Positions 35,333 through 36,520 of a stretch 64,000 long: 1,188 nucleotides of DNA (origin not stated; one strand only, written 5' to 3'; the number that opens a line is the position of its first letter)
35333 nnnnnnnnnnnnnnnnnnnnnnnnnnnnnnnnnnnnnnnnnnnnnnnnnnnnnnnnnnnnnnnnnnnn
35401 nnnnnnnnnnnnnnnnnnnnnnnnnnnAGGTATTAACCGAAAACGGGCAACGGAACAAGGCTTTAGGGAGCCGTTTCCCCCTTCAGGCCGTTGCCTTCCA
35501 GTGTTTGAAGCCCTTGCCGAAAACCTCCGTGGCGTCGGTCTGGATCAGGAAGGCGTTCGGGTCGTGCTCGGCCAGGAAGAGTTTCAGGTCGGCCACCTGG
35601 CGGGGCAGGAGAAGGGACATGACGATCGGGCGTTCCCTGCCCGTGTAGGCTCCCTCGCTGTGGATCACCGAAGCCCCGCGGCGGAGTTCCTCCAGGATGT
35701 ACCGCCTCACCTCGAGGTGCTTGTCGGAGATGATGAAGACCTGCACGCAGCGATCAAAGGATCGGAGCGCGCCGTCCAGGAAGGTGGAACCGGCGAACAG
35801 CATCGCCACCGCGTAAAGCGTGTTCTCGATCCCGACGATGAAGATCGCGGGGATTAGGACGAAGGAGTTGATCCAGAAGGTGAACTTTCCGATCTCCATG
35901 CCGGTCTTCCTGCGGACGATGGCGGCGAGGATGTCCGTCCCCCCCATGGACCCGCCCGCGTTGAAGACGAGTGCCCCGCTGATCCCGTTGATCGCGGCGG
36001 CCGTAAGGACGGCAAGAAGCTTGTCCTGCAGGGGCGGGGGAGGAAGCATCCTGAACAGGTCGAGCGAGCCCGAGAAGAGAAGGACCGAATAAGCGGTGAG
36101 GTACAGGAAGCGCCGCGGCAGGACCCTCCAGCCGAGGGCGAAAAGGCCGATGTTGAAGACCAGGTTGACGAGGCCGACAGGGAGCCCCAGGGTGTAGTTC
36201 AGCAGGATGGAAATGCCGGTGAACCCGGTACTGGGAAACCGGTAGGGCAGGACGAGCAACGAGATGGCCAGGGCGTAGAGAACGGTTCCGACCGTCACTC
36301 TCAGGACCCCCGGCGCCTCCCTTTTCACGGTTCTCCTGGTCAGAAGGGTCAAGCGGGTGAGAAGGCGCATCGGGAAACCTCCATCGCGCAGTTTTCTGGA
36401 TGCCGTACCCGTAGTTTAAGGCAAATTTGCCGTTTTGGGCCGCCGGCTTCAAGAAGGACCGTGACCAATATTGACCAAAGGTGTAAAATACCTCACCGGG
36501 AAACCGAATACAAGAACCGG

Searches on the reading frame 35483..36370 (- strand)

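Call 8: search_protein_families(library=pfam, proteins=[window:35483-36370:-])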
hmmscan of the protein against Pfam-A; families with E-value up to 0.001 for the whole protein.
window:35483-36370:- (295 aa): 2 families
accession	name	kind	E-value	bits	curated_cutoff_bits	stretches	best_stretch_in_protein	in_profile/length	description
PF02588.21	YitT_membrane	-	8.6e-56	189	24.3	1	25-225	5-204/205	Uncharacterised 5xTM membrane BCR, YitT family COG1284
PF10035.14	DUF2179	-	3.8e-15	55.9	22.8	1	231-285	1-55/55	Uncharacterized protein conserved in bacteria (DUF2179)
